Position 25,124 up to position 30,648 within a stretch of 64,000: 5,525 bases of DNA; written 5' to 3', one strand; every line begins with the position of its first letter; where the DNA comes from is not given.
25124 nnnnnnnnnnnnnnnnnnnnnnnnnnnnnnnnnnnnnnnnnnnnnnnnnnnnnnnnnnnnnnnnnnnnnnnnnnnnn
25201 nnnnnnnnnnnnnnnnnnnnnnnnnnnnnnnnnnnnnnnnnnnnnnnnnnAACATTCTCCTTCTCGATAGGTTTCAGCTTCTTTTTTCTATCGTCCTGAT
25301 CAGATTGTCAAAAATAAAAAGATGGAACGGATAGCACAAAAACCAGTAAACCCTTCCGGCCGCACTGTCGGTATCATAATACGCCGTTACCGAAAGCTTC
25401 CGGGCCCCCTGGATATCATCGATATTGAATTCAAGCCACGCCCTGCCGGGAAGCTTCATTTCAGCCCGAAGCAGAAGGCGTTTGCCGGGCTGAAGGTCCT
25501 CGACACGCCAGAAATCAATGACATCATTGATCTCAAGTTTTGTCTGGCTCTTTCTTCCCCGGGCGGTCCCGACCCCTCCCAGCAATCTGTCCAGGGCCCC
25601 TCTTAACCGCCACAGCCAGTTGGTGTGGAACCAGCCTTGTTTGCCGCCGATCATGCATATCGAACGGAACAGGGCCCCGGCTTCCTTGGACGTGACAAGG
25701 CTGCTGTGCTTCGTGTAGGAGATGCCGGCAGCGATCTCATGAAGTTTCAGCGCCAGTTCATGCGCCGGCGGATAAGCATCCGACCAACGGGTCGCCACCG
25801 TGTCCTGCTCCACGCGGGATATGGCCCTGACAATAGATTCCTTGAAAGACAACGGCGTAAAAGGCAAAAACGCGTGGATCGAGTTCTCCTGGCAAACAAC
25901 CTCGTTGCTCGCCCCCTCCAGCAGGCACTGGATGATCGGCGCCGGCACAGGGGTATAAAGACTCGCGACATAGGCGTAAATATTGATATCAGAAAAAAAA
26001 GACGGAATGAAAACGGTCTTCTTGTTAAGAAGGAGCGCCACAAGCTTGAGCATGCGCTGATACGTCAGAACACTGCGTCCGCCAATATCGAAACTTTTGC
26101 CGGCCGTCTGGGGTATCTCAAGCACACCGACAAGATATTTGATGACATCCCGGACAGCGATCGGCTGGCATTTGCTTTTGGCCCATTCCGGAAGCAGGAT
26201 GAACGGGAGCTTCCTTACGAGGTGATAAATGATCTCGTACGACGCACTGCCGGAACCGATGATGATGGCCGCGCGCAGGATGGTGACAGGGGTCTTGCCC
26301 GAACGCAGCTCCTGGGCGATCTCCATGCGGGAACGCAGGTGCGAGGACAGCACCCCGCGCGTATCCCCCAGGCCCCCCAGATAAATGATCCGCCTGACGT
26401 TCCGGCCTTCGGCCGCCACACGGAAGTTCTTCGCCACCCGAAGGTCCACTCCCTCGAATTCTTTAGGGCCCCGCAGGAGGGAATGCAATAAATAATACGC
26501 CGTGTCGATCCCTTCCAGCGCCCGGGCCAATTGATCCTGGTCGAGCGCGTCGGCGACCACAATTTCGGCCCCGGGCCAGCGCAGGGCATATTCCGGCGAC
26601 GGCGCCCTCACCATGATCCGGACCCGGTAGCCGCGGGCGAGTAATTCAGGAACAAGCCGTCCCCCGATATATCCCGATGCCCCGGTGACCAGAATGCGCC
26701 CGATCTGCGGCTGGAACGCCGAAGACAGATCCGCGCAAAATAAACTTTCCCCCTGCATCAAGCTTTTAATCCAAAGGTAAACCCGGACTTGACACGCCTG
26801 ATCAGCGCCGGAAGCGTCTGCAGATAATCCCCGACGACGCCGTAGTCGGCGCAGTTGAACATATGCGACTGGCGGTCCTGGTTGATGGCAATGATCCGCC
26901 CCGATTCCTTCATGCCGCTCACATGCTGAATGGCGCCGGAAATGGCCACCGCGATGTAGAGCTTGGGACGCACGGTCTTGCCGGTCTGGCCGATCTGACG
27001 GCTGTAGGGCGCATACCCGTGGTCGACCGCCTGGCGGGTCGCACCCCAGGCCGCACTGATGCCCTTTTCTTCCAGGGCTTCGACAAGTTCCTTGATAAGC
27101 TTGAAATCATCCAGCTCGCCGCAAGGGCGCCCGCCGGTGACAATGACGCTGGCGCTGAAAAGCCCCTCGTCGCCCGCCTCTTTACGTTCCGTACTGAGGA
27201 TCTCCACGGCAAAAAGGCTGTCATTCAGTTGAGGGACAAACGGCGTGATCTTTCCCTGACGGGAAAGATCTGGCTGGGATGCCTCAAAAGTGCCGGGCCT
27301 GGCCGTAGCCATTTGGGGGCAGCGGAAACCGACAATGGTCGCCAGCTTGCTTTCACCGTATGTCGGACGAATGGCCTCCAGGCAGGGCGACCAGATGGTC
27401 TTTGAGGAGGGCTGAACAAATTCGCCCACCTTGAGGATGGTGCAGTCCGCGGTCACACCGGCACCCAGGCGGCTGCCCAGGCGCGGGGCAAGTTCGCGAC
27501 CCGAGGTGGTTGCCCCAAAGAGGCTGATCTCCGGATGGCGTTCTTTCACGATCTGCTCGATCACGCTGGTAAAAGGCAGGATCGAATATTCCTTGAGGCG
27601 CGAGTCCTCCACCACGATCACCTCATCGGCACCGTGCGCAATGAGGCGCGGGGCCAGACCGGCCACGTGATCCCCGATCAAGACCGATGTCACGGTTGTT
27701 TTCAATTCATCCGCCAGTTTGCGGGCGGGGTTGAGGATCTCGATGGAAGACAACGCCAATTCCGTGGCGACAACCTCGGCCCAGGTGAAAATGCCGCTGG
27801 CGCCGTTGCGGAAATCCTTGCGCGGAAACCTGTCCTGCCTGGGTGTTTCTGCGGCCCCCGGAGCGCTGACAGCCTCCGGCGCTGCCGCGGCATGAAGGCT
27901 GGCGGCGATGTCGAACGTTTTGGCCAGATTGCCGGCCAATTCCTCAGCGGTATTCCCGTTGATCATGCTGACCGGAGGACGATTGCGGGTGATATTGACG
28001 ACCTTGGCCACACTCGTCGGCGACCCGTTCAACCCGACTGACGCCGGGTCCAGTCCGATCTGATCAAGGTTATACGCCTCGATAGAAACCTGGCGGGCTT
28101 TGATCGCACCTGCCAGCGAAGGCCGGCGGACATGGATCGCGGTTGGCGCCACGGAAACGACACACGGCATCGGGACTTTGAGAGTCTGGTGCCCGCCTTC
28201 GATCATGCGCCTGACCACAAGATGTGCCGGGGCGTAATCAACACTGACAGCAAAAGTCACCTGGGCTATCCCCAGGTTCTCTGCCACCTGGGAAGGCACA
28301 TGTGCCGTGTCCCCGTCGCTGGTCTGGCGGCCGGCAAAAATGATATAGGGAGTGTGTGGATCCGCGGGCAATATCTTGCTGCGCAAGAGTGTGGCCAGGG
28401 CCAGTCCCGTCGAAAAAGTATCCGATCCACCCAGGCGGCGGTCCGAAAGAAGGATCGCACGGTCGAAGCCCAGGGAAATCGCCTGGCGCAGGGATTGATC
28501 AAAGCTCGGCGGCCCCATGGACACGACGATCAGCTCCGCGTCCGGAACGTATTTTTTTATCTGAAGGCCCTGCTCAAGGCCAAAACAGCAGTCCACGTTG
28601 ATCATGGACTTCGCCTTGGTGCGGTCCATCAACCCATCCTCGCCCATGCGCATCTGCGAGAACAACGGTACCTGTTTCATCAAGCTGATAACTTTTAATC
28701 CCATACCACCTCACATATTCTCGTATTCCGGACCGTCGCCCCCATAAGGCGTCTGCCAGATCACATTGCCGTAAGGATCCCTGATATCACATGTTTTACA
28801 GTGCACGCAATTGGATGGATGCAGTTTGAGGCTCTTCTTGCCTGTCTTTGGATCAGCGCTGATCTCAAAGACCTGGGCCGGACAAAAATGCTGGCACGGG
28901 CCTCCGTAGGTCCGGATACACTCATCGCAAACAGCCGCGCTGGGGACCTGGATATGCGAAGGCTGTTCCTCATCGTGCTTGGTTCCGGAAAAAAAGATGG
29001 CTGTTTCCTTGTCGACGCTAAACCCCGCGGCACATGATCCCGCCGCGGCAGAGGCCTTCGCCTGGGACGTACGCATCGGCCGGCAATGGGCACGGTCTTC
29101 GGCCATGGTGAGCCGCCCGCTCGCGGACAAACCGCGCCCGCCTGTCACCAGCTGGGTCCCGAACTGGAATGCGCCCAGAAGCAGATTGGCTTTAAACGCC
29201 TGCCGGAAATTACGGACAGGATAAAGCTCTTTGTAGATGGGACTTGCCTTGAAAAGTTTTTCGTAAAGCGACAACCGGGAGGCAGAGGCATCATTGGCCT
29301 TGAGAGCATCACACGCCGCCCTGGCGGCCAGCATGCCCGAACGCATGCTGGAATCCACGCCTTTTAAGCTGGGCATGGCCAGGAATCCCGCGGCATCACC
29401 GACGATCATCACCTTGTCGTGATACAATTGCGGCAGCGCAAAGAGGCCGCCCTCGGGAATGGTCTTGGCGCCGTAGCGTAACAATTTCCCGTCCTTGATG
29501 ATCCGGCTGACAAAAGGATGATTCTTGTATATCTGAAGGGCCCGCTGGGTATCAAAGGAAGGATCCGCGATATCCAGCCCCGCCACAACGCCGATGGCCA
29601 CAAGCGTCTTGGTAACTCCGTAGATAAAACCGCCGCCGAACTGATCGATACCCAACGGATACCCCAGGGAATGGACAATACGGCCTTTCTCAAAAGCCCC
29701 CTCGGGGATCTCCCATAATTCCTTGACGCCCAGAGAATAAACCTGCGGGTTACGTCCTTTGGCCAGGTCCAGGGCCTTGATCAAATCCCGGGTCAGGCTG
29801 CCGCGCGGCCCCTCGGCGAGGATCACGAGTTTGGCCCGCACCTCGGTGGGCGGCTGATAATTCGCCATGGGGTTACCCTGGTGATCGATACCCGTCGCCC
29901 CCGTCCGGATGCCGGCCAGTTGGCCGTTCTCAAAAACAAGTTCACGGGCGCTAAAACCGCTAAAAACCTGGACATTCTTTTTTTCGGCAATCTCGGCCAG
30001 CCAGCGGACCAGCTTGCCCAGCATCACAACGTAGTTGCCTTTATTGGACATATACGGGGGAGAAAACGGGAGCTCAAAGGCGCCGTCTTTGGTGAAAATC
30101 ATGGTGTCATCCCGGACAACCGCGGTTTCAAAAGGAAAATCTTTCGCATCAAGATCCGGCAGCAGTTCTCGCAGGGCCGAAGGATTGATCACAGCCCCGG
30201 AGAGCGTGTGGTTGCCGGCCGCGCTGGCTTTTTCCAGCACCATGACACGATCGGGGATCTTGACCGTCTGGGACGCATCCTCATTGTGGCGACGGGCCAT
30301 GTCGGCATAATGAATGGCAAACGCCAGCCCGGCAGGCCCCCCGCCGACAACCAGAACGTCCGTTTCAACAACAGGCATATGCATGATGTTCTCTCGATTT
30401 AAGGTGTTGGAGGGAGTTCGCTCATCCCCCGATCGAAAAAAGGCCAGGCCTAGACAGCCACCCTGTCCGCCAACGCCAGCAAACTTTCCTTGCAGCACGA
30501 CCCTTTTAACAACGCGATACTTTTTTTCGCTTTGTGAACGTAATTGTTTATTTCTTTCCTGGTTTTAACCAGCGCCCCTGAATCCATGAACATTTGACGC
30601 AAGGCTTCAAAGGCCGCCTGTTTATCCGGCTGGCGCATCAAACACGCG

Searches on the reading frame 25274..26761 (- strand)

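Call 7: search_protein_families(library=pfam, proteins=[window:25274-26761:-], max_evalue=0.001)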
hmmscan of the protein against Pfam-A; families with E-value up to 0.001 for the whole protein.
window:25274-26761:- (495 aa): 6 families
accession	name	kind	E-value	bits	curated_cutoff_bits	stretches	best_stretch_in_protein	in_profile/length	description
PF11066.14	DUF2867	-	5e-28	98.6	27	1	344-485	2-140/142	Protein of unknown function (DUF2867)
PF13460.12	NAD_binding_10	-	2.2e-17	64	27.2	1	27-167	1-146/184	NAD(P)H-binding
PF05368.20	NmrA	-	8.3e-14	52.3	27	1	22-168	4-154/298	NmrA-like family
PF01370.27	Epimerase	-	8.3e-10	38.9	20.9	1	23-129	1-114/240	NAD dependent epimerase/dehydratase family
PF01073.25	3Beta_HSD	-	0.00014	21.4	22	1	24-127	1-113/280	3-beta hydroxysteroid dehydrogenase/isomerase family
PF16363.11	GDP_Man_Dehyd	-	0.0007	19.6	27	1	24-59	1-36/332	GDP-mannose 4,6 dehydratase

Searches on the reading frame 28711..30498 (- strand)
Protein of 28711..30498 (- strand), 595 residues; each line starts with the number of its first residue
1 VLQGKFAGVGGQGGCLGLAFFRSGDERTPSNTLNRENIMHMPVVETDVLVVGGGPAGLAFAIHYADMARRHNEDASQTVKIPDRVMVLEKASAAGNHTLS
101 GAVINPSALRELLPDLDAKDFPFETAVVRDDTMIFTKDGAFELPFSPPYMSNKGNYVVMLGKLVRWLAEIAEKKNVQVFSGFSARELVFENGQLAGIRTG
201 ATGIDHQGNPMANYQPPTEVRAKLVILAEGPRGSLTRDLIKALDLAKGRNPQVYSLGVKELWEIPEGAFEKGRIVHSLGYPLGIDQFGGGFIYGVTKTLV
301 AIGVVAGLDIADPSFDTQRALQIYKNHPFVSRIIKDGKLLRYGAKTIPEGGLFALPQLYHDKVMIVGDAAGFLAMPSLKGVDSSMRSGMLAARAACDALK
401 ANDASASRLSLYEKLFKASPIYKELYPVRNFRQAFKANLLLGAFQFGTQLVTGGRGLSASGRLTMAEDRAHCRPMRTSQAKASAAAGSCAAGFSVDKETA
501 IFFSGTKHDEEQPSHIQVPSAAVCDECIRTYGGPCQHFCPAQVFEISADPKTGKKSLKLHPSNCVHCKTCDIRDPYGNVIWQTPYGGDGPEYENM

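Call 7: search_protein_families(library=pfam, proteins=[window:28711-30498:-], max_evalue=0.001)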
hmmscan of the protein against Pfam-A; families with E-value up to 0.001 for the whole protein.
window:28711-30498:- (595 aa): 6 families
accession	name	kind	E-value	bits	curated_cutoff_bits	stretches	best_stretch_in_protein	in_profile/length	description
PF05187.19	Fer4_ETF_QO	-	1.3e-31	109.2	24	1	494-593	4-104/104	Electron transfer flavoprotein-ubiquinone oxidoreductase, 4Fe-4S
PF21162.3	ETFQO_UQ-bd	-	9.1e-27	93.9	27.7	1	254-347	1-96/96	ETF-QO, ubiquinone-binding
PF01266.30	DAO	-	5.1e-08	33.3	27.9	0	47-112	1-54/353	FAD dependent oxidoreductase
PF01946.23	Thi4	-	3.5e-05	23.6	26.2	0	41-65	13-37/235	Thi4 family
PF00890.30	FAD_binding_2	-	7.2e-05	22.6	20.4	0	47-66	1-20/414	FAD binding domain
PF12838.12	Fer4_7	-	0.00014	22.6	27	1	524-570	2-44/52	4Fe-4S dicluster domain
